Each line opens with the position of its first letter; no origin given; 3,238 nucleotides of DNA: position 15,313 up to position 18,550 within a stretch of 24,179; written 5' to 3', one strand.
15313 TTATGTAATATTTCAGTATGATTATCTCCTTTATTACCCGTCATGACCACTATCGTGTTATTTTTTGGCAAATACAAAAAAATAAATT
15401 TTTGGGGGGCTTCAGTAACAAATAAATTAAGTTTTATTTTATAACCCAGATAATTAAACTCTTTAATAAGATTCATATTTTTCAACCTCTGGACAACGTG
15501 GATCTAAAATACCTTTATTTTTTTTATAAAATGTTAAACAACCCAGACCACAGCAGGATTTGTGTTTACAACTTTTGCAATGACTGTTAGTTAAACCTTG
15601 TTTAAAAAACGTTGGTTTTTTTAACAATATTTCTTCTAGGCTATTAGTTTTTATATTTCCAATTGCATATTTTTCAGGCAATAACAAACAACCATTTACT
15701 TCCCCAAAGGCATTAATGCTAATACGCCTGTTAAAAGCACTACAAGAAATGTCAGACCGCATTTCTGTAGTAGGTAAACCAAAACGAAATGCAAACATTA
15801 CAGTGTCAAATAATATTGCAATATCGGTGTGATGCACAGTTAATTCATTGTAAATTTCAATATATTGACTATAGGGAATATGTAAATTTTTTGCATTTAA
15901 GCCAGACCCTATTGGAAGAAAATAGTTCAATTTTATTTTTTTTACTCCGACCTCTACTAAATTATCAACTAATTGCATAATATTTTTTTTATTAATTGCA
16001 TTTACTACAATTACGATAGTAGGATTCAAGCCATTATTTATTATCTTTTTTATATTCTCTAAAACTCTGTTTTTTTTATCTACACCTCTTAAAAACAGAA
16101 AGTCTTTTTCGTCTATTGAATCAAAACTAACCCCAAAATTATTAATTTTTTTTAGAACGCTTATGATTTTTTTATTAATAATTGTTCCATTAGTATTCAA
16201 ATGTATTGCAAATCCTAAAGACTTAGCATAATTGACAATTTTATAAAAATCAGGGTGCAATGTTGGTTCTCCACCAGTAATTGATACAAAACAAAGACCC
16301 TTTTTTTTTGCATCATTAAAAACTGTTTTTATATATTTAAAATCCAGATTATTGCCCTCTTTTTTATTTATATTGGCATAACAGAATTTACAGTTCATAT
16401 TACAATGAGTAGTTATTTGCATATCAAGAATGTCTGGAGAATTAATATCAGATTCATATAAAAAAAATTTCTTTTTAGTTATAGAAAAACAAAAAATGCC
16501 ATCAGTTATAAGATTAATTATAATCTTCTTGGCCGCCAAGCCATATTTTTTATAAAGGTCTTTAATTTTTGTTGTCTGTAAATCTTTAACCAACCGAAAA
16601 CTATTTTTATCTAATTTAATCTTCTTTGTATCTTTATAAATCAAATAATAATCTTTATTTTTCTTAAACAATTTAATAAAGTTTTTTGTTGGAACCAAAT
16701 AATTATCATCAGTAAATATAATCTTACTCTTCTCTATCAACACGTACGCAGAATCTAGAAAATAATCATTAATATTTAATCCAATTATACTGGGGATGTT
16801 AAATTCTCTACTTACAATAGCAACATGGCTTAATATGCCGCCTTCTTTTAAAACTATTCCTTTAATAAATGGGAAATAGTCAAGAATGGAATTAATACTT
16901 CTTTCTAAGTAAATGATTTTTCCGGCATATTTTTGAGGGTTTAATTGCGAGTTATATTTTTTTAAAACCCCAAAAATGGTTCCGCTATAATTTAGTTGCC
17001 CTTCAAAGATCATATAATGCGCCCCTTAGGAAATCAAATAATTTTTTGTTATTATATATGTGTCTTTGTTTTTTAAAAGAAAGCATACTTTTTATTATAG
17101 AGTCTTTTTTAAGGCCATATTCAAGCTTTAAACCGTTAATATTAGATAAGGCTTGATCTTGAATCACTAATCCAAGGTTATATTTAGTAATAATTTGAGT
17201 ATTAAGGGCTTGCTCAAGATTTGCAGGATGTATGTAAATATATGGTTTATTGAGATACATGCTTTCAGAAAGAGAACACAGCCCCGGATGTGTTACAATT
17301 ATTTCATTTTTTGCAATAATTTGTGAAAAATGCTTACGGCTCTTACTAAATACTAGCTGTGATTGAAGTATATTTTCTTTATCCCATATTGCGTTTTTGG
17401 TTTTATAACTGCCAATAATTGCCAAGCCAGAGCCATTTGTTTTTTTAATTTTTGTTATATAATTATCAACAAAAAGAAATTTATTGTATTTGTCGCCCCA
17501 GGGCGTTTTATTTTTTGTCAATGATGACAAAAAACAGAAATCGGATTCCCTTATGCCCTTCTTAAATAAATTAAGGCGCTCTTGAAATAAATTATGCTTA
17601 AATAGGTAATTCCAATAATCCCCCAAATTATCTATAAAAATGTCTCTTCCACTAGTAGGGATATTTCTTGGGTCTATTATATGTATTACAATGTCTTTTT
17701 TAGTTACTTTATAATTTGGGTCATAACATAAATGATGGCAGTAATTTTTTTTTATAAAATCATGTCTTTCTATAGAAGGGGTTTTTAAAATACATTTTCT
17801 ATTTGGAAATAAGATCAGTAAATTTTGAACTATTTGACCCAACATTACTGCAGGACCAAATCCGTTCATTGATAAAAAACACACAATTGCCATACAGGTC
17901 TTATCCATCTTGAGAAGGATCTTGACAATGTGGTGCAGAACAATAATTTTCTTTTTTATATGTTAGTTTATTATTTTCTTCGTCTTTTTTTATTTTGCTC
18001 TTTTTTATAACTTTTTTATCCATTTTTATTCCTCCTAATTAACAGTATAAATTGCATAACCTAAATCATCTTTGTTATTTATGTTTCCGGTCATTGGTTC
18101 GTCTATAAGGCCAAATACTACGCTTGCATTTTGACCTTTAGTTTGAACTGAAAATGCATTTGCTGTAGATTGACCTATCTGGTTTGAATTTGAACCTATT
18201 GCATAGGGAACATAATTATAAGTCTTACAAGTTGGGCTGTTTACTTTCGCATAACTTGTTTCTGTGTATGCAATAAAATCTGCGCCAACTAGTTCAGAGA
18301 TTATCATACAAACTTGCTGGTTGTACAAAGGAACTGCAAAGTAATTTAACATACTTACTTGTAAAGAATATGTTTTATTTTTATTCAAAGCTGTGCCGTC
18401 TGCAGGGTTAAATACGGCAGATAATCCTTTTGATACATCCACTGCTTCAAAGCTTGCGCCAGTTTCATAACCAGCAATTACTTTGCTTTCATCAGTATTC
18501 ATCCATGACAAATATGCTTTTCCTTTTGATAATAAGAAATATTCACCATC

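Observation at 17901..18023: Unannotated 40-aa ORF with perfect RBS and CSAPHC C-terminus: candidate precursor peptide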

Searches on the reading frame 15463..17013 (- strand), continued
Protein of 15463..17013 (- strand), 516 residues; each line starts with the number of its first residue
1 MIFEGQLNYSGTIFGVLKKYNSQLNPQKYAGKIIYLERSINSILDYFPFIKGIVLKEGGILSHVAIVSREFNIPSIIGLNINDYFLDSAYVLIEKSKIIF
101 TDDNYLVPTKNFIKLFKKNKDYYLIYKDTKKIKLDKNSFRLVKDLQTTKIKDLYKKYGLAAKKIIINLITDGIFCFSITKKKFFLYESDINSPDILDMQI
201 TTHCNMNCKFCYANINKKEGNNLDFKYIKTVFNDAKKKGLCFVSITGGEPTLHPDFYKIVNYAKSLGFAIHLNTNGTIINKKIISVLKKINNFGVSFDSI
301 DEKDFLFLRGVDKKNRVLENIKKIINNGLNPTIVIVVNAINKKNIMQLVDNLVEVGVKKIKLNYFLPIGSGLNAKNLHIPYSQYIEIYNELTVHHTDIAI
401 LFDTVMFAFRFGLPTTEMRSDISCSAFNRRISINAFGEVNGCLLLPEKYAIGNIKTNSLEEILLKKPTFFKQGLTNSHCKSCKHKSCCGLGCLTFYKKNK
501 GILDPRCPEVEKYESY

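Call 45: search_protein_families(library=pfam, proteins=[L004:3502-3903:+, L005:1293-1712:+, L004:3909-4490:+, L005:1718-2302:+], max_evalue=5)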
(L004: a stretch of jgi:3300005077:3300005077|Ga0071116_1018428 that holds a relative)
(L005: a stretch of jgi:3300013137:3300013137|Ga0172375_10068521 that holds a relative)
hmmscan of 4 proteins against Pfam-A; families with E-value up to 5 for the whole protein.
L004:3502-3903:+ (134 aa): 1 family
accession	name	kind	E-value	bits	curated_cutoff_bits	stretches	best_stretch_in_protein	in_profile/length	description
PF15537.11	Ntox43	-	0.055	13.9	25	1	23-90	50-117/127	Bacterial toxin 43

L005:1293-1712:+ (140 aa): 1 family
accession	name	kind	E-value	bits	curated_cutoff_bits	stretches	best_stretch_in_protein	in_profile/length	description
PF05005.20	Ocnus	-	0.11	13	23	1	32-94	27-91/108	Janus/Ocnus family (Ocnus)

L004:3909-4490:+ (194 aa): 1 family
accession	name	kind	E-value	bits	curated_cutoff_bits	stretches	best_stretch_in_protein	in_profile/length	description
PF10882.14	bPH_5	-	0.016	15.7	22.5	1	79-126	17-65/100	Bacterial PH domain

L005:1718-2302:+ (195 aa): 1 family
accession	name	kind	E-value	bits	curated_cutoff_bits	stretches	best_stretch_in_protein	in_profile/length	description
PF18262.7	PhetRS_B1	-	0.22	12.2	26.8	1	101-128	20-47/83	Phe-tRNA synthetase beta subunit B1 domain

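Call 46: search_protein_families(library=padloc, proteins=[window:15466-17013:-], max_evalue=0.01)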
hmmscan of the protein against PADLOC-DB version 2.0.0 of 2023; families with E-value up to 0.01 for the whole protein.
window:15466-17013:- (516 aa): 2 families
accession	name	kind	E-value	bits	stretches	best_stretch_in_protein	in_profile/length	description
PDLC02903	pVip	-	3.7e-28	96.7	1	198-384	4-186/257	Viperins not associated with kinases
PDLC02904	pVip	-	3.7e-25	86.9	1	197-387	6-193/262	Viperins associated with kinases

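Call 55: predict_structure(alignment_id=A8)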
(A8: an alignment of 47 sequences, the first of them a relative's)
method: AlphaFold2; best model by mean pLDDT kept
length: 516 residues; sequences in the alignment: 47
mean_pLDDT: 83.5   pTM: 0.76
mean pLDDT of the five models: 83.5, 82.4, 81.4, 76.9, 75.9
residues with pLDDT >= 90: 265; 70-90: 150; 50-70: 72; < 50: 29
segments of 3 or more residues with pLDDT < 50: 57-63, 72-74, 406-420
pLDDT, mean of each block of 10 residues (from residue 1): 76 81 65 57 54 50 48 53 74 87 92 83 77 87 95 94 92 91 80 90 94 80 97 92 92 97 93 96 96 96 97 97 97 97 98 97 92 92 92 95 56 38 74 96 91 96 84 80 71 86 83 60
secondary structure, 60 per line:
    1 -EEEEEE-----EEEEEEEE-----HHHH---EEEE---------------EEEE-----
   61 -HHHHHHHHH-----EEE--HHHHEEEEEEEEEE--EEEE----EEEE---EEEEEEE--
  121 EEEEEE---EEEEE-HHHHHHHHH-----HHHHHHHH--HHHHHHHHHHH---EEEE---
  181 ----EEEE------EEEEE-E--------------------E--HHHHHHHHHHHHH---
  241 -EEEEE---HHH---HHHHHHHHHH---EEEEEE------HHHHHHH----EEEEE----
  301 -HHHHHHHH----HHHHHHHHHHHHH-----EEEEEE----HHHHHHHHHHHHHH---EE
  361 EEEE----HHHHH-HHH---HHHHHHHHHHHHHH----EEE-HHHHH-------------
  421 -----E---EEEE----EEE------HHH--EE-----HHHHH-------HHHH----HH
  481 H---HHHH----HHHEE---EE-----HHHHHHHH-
elements in order: E2-7 E13-20 H26-29 E33-36 E52-55 H62-70 E76-78 H81-84 E85-94 E97-100 E105-108 E112-118 E121-126 E130-134 H136-144 H150-157 H160-170 E174-177 E185-188 E195-199 H225-237 E242-246 H256-265 E269-274 H281-287 E292-296 H302-309 H314-326 E332-337 H342-355 E359-364 H369-373 H381-394 E399-401 H403-407 E430-433 E438-440 H459-463 H471-474 H485-488 H508-515
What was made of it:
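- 15463..17013 (-): 516-aa four-part enzyme: PEP-utilizers swivel, RRE-like domain, radical-SAM core, SPASM. AF2 model pLDDT 83.5 (call 55).
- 16483..16701 (-): RRE-like segment, residues ~105-177 (four strands then three helices in the model). pLDDT ~77-95 (call 55).
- The AF2 model has pLDDT 83.5 and a strand-helix RRE-like module (call 55). An RRE-like domain has no evident role with a small-molecule substrate (call 55).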

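Call 57: fold_search(model_id=the predicted structure, library=pdb)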
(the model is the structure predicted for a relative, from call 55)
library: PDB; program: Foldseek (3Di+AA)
matches with E <= 10: 1656; with E <= 0.001: 175
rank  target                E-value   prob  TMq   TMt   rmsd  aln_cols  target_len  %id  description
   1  5v1s_A                1.1e-20  1.00  0.56  0.66   7.5       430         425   18  Crystal structure of Streptococcus suis SuiB bound to S-adenosylmethionine (released 2017-08-30)
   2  5v1t_A                2.0e-20  1.00  0.59  0.68   6.0       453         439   18  Crystal structure of Streptococcus suis SuiB bound to precursor peptide SuiA (released 2017-08-30)
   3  5v1s_B                7.9e-20  1.00  0.57  0.68   5.8       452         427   17  Crystal structure of Streptococcus suis SuiB bound to S-adenosylmethionine (released 2017-08-30)
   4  5v1q_A                1.1e-19  1.00  0.54  0.64   7.9       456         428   17  Crystal structure of Streptococcus suis SuiB (released 2017-08-30)
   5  5v1q_B                3.1e-19  1.00  0.59  0.68   6.0       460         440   17  Crystal structure of Streptococcus suis SuiB (released 2017-08-30)
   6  6efn                  2.2e-18  1.00  0.50  0.66   5.4       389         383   18  Structure of a RiPP maturase, SkfB (released 2018-10-24)
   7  5why_A                8.2e-18  1.00  0.48  0.58  15.3       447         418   17  Structural Insights into Thioether Bond Formation in the Biosynthesis of Sactipeptides (released 2017-07-26)
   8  5wgg_A                5.2e-17  1.00  0.48  0.55  15.5       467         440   17  Structural Insights into Thioether Bond Formation in the Biosynthesis of Sactipeptides (released 2017-07-26)
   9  5why_B                1.9e-16  1.00  0.49  0.58  15.1       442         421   18  Structural Insights into Thioether Bond Formation in the Biosynthesis of Sactipeptides (released 2017-07-26)
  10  4k36_B                1.1e-13  1.00  0.48  0.66   5.1       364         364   17  His6 tagged anSMEcpe with bound AdoMet (released 2013-05-08)
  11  4k39_A                1.8e-13  1.00  0.48  0.65   5.4       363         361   19  Native anSMEcpe with bound AdoMet and Cp18Cys peptide (released 2013-05-08)
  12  4k38_A                2.3e-13  1.00  0.49  0.66   5.6       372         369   18  Native anSMEcpe with bound AdoMet and Kp18Cys peptide (released 2013-05-08)
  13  4k37_A                2.6e-13  1.00  0.50  0.68   4.9       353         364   17  Native anSMEcpe with bound AdoMet (released 2013-05-08)
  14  4k36_A                2.9e-13  1.00  0.48  0.62   5.5       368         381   17  His6 tagged anSMEcpe with bound AdoMet (released 2013-05-08)
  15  4k37_B                3.5e-13  1.00  0.48  0.66   5.1       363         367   17  Native anSMEcpe with bound AdoMet (released 2013-05-08)
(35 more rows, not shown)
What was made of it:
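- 15463..17013 (-): Foldseek top hits SuiB, SkfB, CteB (call 57).
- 16483..16701 (-): The SuiB alignment spans 453 columns of a 439-aa target (call 57).
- On RiPP precursor of an rSAM/SPASM maturase (generic): Alignments to SuiB and CteB cover their RRE (calls 55, 57).
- Closest known: Sactipeptide and ranthipeptide systems. Same: CteB and SkfB are among the top structural matches (call 57).
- Closest known: Streptide system. Same: SuiB is the best solved-structure match: E 1e-20 to 2e-20, about 450 aligned columns, including its RRE (call 57).
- The best solved-structure matches are SuiB (E 1e-20), SkfB and CteB, aligned over almost their full length (call 57). The best structural matches, over the full length including the N-terminal RRE-like module, are the peptide maturases SuiB, SkfB and CteB (call 57).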

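Call 62: find_encoding_contigs(protein=P0012, flank=10000)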
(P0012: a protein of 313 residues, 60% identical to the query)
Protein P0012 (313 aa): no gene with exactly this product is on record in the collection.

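Call 64: list_cluster_members(proteins=[P0012, P0001, P0002])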
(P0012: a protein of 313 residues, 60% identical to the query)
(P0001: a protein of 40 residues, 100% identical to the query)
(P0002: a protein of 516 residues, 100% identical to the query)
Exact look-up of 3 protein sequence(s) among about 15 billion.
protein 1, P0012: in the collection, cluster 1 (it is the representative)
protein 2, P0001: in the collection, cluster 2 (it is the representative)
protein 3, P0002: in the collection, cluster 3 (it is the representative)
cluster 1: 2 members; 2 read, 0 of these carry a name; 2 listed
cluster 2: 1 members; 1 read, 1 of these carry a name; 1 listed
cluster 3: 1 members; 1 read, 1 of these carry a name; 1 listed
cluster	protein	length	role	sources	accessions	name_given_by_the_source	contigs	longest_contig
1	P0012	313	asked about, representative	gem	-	-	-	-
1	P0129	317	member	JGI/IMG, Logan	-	-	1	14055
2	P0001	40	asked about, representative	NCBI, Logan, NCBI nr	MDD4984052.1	MAG: hypothetical protein PHH82_04430 [Candidatus ainarchaeum sp.] | hypothetical protein [Candidatus ainarchaeum sp.]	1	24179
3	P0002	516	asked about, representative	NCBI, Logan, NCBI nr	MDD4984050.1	MAG: radical SAM protein [Candidatus ainarchaeum sp.] | radical SAM protein [Candidatus ainarchaeum sp.]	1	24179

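Call 65: find_encoding_contigs(protein=P0129, flank=10000)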
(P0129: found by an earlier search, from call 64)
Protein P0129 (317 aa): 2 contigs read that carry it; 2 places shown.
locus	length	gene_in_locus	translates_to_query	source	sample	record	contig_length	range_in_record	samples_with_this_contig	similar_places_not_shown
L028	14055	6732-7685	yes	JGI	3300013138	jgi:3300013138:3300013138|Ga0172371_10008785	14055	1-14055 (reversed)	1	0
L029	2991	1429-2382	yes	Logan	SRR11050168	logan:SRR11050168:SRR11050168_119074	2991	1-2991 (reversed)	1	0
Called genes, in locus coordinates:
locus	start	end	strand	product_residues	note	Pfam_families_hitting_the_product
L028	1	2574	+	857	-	?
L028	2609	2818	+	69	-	-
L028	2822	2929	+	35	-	-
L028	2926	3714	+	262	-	-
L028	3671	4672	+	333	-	PF04055:Radical_SAM, PF13186:SPASM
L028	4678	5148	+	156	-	-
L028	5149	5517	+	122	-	PF00391:PEP-utilizers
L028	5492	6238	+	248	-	-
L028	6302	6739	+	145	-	PF00293:NUDIX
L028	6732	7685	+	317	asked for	PF00391:PEP-utilizers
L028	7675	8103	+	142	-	-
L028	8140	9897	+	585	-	PF04675:DNA_ligase_A_N, PF01068:DNA_ligase_A_M, PF04679:DNA_ligase_A_C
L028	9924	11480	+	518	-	PF03063:Prismane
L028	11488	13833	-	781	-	PF02463:SMC_N, PF13476:AAA_23, PF13555:AAA_29 (faint), PF04423:Rad50_zn_hook (weak)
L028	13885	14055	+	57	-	?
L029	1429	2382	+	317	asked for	PF00391:PEP-utilizers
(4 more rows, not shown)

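Call 70: predict_structure(alignment_id=A9)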
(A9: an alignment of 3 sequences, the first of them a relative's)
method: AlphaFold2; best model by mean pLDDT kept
length: 313 residues; sequences in the alignment: 3
mean_pLDDT: 43.4   pTM: 0.35
mean pLDDT of the five models: 43.4, 36.4, 35.5, 35.4, 34.0
residues with pLDDT >= 90: 0; 70-90: 3; 50-70: 102; < 50: 208
segments of 3 or more residues with pLDDT < 50: 1-112, 125-133, 187-189, 191-203, 225-239, 256-258, 260-264, 285-313
pLDDT, mean of each block of 10 residues (from residue 1): 29 27 39 35 35 29 27 24 28 32 36 49 47 50 51 63 60 55 51 45 53 63 49 42 51 52 50 51 48 42 35 31
secondary structure, 60 per line:
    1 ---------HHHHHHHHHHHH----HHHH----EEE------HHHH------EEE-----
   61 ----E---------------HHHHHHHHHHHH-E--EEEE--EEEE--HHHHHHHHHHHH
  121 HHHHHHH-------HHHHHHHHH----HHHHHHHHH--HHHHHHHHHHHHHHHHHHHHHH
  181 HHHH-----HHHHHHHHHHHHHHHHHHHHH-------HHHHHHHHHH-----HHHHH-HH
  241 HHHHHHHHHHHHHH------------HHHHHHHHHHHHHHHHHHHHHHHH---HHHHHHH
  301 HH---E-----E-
elements in order: H10-21 H26-29 E34-36 H43-46 E53-55 H81-92 E97-100 E103-106 H109-127 H135-143 H148-156 H159-184 H190-210 H218-227 H233-237 H239-254 H267-290 H294-302
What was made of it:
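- The AF2 model of the swivel+E fusion failed, with pLDDT 43 (call 70).
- Tried and rejected: AF2 of the swivel+E fusion with a 3-row alignment gave pLDDT 43, which is unusable, so no fold search was run on it (call 70).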

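Call 76: search_protein_families(library=ncbifam, proteins=[L028:5492-6235:+, P0012], max_evalue=5)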
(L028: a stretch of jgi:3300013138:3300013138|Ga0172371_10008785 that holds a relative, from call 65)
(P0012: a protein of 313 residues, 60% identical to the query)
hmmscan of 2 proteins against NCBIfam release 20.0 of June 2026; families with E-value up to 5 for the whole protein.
L028:5492-6235:+ (248 aa): 0 families

P0012 (313 aa): 17 families
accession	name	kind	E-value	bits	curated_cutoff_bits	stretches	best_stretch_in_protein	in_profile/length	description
NF006153.0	PRK08296.1-5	subfamily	0.00013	20.5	578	1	33-78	535-580/608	hypothetical protein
TIGR01417.1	PTS_I_fam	equivalog_domain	0.00013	20.5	341.7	1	49-137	174-254/565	phosphoenolpyruvate--protein phosphotransferase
NF006149.0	PRK08296.1-1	equivalog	0.00014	20.4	730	1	45-76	508-539/568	hypothetical protein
NF004881.0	PRK06241.2-2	equivalog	0.00042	18.7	883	1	24-79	807-865/898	phosphoenolpyruvate synthase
NF006151.0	PRK08296.1-3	equivalog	0.002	16.7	693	1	46-78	545-577/604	hypothetical protein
NF006152.0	PRK08296.1-4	equivalog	0.0023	16.4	723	1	41-79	545-583/609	hypothetical protein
NF008283.0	PRK11061.1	equivalog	0.0026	16.1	583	1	49-195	342-488/748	phosphoenolpyruvate--protein phosphotransferase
NF005057.0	PRK06464.1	equivalog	0.0057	14.7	598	1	51-77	407-433/798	phosphoenolpyruvate synthase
NF004877.0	PRK06241.1-2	subfamily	0.0091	14.3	866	1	47-80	811-844/869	phosphoenolpyruvate synthase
NF052632.1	undecylprod_RedH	equivalog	0.011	13.6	1350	1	47-76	821-850/880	undecylprodigiosin ligase RedH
NF006150.0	PRK08296.1-2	subfamily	0.021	13.1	650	1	46-76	547-577/633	hypothetical protein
TIGR01418.1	PEP_synth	equivalog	0.023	13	739.75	1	46-77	395-429/784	pyruvate, water dikinase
NF008478.1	PRK11377.1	equivalog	0.044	12.8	520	1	49-79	418-448/473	dihydroxyacetone kinase phosphoryl donor subunit DhaM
NF004978.0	PRK06354.1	subfamily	0.074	11.5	462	1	30-92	511-574/590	pyruvate kinase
NF004520.0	PRK05865.1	equivalog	0.12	10.2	1509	1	47-78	780-811/854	sugar epimerase family protein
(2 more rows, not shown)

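Call 81: find_related_loci(query=A2, collection=viral_contigs, flank=6000)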
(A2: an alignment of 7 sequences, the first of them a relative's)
Query A2 (516 aa) in viral_contigs; peptide patterns used: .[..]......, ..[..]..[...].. (x = any residue, [..] = any of these).
57 stretches matched a pattern; 3 encode a relative of the query (tblastn E <= 1e-3); 3 distinct loci.
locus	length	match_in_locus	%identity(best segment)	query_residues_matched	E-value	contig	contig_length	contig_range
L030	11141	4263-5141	24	193-482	7e-15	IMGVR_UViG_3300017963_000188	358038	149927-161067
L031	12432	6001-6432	26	196-323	8e-9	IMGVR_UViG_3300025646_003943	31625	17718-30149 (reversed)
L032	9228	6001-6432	26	196-323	8e-9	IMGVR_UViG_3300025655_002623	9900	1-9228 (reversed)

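Call 89: search_protein_families(library=pfam, proteins=[L001:3064-3351:+, L004:2256-2543:+], max_evalue=10)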
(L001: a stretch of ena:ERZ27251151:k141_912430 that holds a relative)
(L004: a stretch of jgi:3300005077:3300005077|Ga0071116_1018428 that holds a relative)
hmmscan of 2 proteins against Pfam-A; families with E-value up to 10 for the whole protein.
L001:3064-3351:+ (96 aa): 5 families
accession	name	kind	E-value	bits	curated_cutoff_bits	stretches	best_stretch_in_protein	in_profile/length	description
PF12636.12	DUF3781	-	0.0092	16.3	27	1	15-43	42-69/72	Protein of unknown function (DUF3781)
PF11975.13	Glyco_hydro_4C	-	0.04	14.3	24.1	1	16-79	73-135/211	Family 4 glycosyl hydrolase C-terminal domain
PF11458.13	Mistic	-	0.06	13.8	26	1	48-80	40-72/74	Membrane-integrating protein Mistic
PF02108.21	FliH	-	0.082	13.3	24.1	1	11-56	50-95/128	Flagellar assembly protein FliH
PF21999.2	IMS_HHH_1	-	0.13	13.1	27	1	35-62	14-41/53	DNA polymerase-iota, thumb domain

L004:2256-2543:+ (96 aa): 1 family
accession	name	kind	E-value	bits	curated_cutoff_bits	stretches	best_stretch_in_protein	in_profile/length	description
PF12636.12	DUF3781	-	0.18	12.2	27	1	21-43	48-69/72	Protein of unknown function (DUF3781)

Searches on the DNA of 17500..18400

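Call 77: search_rna_families(source=window, start=17500, end=18400, threshold=evalue, max_evalue=1)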
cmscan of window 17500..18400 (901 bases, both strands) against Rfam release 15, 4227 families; matches with E-value up to 1: 2.
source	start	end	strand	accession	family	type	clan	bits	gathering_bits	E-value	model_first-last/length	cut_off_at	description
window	18128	18216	-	RF02109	DLEU2_5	Gene; lncRNA;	-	29.5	40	0.0084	1-84/84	no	Deleted in lymphocytic leukemia 2 conserved region 5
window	17757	17870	-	RF01644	ceN59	Gene; snRNA; snoRNA; HACA-box;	-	22.4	50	0.42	1-137/137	no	Caenorhabditis snoRNA ceN59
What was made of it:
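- No Rfam element was found at this position (call 77).
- Tried and rejected: No Rfam element lies at the locus (call 77).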
